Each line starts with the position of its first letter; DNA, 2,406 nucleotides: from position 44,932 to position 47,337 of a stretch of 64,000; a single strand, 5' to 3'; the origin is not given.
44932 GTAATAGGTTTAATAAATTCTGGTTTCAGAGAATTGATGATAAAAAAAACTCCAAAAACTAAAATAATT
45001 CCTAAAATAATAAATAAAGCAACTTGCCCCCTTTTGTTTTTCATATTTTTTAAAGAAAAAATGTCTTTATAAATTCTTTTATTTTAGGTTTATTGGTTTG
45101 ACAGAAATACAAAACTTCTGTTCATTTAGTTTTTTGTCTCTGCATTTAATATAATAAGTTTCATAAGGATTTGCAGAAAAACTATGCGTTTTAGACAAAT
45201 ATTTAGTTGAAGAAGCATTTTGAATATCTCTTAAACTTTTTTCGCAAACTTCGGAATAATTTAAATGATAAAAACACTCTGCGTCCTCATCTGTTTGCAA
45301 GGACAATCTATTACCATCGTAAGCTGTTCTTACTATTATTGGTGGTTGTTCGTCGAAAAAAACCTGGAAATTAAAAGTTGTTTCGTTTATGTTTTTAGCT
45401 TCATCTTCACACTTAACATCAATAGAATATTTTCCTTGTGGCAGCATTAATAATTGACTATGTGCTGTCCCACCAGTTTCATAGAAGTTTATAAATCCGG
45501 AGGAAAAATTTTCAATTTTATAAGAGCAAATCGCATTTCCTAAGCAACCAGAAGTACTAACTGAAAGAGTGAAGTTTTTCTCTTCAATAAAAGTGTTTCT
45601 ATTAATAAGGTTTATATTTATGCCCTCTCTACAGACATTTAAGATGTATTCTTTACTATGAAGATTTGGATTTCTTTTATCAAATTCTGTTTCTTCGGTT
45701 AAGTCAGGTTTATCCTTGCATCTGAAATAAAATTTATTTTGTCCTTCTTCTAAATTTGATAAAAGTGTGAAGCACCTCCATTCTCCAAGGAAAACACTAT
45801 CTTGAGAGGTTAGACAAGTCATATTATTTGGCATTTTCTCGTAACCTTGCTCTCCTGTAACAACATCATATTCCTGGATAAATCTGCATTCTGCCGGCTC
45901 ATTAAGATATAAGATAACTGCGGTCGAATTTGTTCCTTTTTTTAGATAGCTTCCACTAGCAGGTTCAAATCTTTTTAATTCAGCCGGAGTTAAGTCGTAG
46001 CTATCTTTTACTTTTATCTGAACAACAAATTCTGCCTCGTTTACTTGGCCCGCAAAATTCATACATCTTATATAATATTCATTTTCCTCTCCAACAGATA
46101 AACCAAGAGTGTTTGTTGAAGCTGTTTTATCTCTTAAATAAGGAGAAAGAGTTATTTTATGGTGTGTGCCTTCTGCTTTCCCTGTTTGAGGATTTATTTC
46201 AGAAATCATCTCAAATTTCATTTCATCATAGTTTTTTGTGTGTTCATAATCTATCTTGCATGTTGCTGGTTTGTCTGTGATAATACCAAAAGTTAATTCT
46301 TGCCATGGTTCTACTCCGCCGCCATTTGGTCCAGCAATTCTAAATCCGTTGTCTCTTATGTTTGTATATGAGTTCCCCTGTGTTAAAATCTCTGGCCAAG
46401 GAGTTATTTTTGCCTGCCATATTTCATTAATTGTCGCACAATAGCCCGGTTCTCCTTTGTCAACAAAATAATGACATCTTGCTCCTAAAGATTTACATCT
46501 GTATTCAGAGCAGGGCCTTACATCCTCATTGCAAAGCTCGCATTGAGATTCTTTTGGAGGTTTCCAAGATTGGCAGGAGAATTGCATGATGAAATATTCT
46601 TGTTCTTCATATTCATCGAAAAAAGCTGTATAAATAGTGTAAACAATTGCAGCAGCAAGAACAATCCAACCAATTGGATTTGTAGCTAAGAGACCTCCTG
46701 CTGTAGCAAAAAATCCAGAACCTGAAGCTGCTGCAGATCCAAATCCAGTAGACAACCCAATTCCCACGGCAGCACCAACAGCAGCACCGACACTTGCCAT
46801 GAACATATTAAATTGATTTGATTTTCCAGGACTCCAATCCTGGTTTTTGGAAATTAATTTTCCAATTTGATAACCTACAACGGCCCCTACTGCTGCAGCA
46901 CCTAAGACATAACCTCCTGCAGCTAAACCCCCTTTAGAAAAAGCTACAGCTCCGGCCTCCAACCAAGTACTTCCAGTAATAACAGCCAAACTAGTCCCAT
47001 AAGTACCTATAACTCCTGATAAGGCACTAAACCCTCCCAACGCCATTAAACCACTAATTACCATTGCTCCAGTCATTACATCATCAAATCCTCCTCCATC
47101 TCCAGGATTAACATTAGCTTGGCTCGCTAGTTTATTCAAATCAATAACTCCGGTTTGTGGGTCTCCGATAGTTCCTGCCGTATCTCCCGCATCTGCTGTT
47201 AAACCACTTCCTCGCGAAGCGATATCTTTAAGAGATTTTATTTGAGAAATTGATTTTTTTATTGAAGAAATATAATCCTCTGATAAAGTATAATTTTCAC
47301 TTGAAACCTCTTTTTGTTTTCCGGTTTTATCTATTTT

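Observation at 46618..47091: Glycine-zipper-like hydrophobic segments embedded in the giant exoproteins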

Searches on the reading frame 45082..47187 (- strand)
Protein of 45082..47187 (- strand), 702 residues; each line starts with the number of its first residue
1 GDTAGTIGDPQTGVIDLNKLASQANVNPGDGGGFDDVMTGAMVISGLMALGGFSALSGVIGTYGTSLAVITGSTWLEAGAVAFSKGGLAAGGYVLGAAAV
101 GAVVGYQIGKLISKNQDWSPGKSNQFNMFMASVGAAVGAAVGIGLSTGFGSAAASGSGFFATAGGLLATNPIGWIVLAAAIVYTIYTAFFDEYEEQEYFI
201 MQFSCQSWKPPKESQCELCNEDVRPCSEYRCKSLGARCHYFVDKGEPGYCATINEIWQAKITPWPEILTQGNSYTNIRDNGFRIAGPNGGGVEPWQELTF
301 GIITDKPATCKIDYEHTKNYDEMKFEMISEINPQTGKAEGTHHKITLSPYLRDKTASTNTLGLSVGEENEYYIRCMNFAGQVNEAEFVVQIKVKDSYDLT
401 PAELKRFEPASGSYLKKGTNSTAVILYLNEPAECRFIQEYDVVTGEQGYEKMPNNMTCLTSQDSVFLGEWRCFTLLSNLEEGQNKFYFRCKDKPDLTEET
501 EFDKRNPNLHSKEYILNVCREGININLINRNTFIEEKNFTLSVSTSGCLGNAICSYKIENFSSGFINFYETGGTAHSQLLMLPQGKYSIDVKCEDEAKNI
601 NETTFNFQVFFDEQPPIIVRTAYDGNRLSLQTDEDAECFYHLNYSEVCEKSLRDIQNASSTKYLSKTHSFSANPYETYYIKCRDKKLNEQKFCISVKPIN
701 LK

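Call 27: predict_structure(alignment_id=A1)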
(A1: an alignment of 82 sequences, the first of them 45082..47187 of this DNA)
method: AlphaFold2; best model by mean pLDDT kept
length: 702 residues; sequences in the alignment: 82
mean_pLDDT: 82.7   pTM: 0.63
mean pLDDT of the five models: 82.7, 81.5, 81.5, 80.9, 80.1
residues with pLDDT >= 90: 414; 70-90: 146; 50-70: 43; < 50: 99
segments of 3 or more residues with pLDDT < 50: 1-17, 19-86, 149-158
pLDDT, mean of each block of 10 residues (from residue 1): 34 43 40 39 34 39 35 32 46 75 85 83 84 81 64 45 54 73 74 57 73 92 89 93 83 91 98 97 97 97 96 96 96 88 96 87 96 96 96 96 97 98 98 97 93 98 95 98 98 95 94 98 93 88 94 97 96 93 95 97 95 93 94 95 92 74 88 94 93 91 71
secondary structure, 60 per line:
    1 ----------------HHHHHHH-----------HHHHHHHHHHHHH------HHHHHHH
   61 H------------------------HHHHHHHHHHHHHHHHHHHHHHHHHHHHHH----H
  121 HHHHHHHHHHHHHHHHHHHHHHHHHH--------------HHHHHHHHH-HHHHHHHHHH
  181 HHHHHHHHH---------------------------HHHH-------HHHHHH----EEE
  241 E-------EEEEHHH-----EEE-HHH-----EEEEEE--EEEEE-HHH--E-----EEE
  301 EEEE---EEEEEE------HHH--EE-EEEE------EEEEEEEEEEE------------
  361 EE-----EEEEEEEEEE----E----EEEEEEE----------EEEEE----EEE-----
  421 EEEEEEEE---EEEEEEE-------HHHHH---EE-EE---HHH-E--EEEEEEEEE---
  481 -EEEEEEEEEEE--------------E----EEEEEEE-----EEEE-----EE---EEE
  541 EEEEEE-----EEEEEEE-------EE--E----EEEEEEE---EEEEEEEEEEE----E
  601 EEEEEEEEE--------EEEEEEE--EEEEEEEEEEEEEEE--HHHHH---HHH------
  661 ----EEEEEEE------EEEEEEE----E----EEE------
elements in order (helices of 4 or more, strands of 3 or more residues): H17-23 H35-47 H54-61 H86-115 H120-146 H161-169 H171-189 H217-220 H228-233 E238-241 E249-252 E261-263 E273-278 E281-285 E298-304 E308-313 E328-331 E338-348 E368-377 E387-393 E404-408 E413-415 E421-428 E432-438 H446-450 E469-477 E482-492 E512-518 E524-527 E538-546 E552-558 E575-581 E585-595 E600-609 E618-624 E627-641 H644-648 E665-671 E678-684 E694-696

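Call 31: fold_search(model_id=the predicted structure, library=pdb)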
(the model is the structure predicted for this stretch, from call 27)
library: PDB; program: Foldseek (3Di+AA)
matches with E <= 10: 1815; with E <= 0.001: 481
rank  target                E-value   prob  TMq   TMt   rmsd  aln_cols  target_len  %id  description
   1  4yfd_A                6.7e-13  1.00  0.21  0.27  23.6       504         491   10  Crystal structure PTP delta Ig1-Fn2 in complex with IL-1RAcP (released 2015-05-06)
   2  4y61_A                3.7e-12  1.00  0.17  0.26  21.3       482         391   11  Crystal structure of the complex between Slitrk2 LRR1 and PTP delta Ig1-Fn1 (released 2015-06-03)
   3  4yh7_A                1.2e-11  1.00  0.18  0.20  19.1       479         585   10  Crystal structure of PTPdelta ectodomain in complex with IL1RAPL1 (released 2015-05-06)
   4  5xwt_C                1.8e-11  1.00  0.16  0.27  20.5       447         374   10  Crystal structure of PTPdelta Ig1-Fn1 in complex with SALM5 LRR-Ig (released 2018-06-06)
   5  5xwt_A                2.1e-11  1.00  0.16  0.24  21.3       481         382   10  Crystal structure of PTPdelta Ig1-Fn1 in complex with SALM5 LRR-Ig (released 2018-06-06)
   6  7ceg_A                2.7e-11  1.00  0.17  0.25  18.2       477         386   10  Crystal structure of the complex between mouse PTP delta and neuroligin-3 (released 2021-02-24)
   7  4yfg_A                2.4e-10  1.00  0.13  0.18  21.4       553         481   10  Crystal structure of PTP delta meA3/meB minus variant Ig1-Fn1 (released 2015-05-06)
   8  4ofy_D                3.5e-10  1.00  0.16  0.24  25.6       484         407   10  Crystal Structure of the Complex of SYG-1 D1-D2 and SYG-2 D1-D4 (released 2014-02-19)
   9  8dfm_A                8.9e-10  1.00  0.22  0.31  23.9       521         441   10  Ectodomain of full-length wild-type KIT-SCF dimers (released 2023-03-29)
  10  8wa2_F                2.1e-09  1.00  0.13  0.07  19.5       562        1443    7  cryo-EM structure of native mastigonemes isolated from Chlamydomonas reinhardtii at 3.0 angstrom resolution (released 2024-04-10)
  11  9g8b_A                3.1e-09  1.00  0.19  0.31  22.9       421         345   10  CryoEM structure of the fragment-2 (2892-3236) in the grappling hook protein A (GhpA) in the bacterium Aureispira sp.  (released 2024-10-16)
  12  5erd_B                3.3e-09  1.00  0.13  0.15  25.0       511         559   10  Crystal structure of human Desmoglein-2 ectodomain (released 2016-06-22)
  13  8a0y_A                4.4e-09  1.00  0.14  0.16  19.7       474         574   10  Crystal structure of mouse contactin 2 immunoglobulin domains (released 2023-11-01)
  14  7ahs_B                5.2e-09  1.00  0.13  0.28  22.4       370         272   12  titin-N2A Ig81-Ig83 (released 2021-03-24)
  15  5lf5_A                5.8e-09  1.00  0.17  0.21  19.1       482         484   10  Myelin-associated glycoprotein (MAG) deglycosylated full extracellular domain with co-purified ligand (released 2016-12-14)
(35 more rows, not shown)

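Call 43: find_related_loci(query=A1, collection=genome_contigs, flank=6000)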
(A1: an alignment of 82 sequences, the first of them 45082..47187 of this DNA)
Query A1 (702 aa) in genome_contigs; peptide patterns used: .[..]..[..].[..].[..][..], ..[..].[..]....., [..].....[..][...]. (x = any residue, [..] = any of these).
600 stretches matched a pattern (row limit reached: there are more); 489 encode a relative of the query (tblastn E <= 1e-3); the best 80 are kept; 79 distinct loci.
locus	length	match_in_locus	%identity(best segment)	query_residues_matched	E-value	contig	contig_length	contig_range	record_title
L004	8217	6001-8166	48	8-693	0e+0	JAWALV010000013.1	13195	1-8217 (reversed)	MAG: Candidatus Pacearchaeota archaeon isolate SRBZ-1_202007_bins_96 SRBZ-1_202007_bins_96_scaffold_13, whole genome sho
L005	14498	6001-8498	49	2-699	0e+0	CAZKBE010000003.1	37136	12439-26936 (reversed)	MAG TPA_asm: Candidatus Woesearchaeota archaeon isolate SRP272421_co4_444 genome assembly, contig: NODE_2019_length_3713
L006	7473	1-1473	58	201-696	0e+0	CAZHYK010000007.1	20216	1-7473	MAG TPA_asm: Candidatus Woesearchaeota archaeon isolate binchicken_co173_440 genome assembly, contig: NODE_9017_length_2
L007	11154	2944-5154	39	2-696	2e-152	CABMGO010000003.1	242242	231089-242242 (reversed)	uncultured archaeon isolate LFW-170_1 genome assembly, contig: LFW1701_3, whole genome shotgun sequence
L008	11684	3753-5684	41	38-693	2e-149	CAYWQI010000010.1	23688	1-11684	MAG TPA_asm: Candidatus Woesearchaeota archaeon isolate SRP252850_co1_44 genome assembly, contig: NODE_3791_length_23688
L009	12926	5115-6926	42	82-693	9e-145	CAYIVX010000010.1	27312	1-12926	MAG TPA_asm: Candidatus Woesearchaeota archaeon isolate ERP119705_co5_617 genome assembly, contig: NODE_2052_length_2731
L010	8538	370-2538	36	20-702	4e-139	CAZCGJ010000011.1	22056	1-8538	MAG TPA_asm: Candidatus Woesearchaeota archaeon isolate SRP272421_co2_592 genome assembly, contig: NODE_6392_length_2205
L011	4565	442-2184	39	149-702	2e-131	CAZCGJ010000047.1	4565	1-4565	MAG TPA_asm: Candidatus Woesearchaeota archaeon isolate SRP272421_co2_592 genome assembly, contig: NODE_80469_length_456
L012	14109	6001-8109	57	1-701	0e+0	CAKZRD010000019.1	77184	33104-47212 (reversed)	MAG TPA_asm: uncultured archaeon isolate SRR5214706_bin.42_CONCOCT_v1.1_MAG genome assembly, contig: ERZ1744544.206, who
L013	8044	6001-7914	38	50-693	5e-124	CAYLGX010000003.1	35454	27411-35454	MAG TPA_asm: Candidatus Woesearchaeota archaeon isolate SRP272421_co3_79 genome assembly, contig: NODE_1933_length_35454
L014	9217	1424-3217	40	87-702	1e-136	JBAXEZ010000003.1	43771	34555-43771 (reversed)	MAG: archaeon isolate ELA258 MAG258_3, whole genome shotgun sequence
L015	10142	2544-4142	38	188-688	2e-111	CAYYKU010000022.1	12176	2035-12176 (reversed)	MAG TPA_asm: Candidatus Woesearchaeota archaeon isolate SRP178699_co1_25 genome assembly, contig: NODE_7041_length_12176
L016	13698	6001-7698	33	128-701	8e-76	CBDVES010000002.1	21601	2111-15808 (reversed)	MAG TPA_asm: uncultured archaeon isolate SRR22302360_concoct_122 genome assembly, contig: ERZ25073602.548, whole genome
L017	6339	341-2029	32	143-684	2e-75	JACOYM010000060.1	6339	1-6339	MAG: Candidatus Pacearchaeota archaeon isolate NC_groundwater_179_Ag_S-0.1um_37_8 S4_GD2017_2_S1_scaffold_8941, whole ge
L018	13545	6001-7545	33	174-684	7e-74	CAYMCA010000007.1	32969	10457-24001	MAG TPA_asm: Candidatus Woesearchaeota archaeon isolate binchicken_co38_1125 genome assembly, contig: NODE_2768_length_3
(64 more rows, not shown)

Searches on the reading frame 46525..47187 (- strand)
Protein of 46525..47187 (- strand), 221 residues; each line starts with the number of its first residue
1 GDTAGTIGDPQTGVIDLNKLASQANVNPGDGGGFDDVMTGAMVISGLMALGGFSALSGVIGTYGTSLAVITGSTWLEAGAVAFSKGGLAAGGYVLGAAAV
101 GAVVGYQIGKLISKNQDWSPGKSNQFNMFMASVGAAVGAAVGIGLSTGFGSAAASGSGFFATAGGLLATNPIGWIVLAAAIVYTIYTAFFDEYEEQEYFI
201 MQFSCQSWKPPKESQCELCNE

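Call 16: search_protein_families(library=pfam, proteins=[window:46525-47187:-], max_evalue=10)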
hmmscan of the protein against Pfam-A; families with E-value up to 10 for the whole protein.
window:46525-47187:- (221 aa): 2 families
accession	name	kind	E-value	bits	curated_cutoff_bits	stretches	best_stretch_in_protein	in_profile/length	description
PF14434.11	Imm6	-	0.24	11.7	25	1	174-195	76-97/121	Immunity protein Imm6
PF20444.3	DUF6703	-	6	7.2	23.8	0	37-70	57-91/122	Family of unknown function (DUF6703)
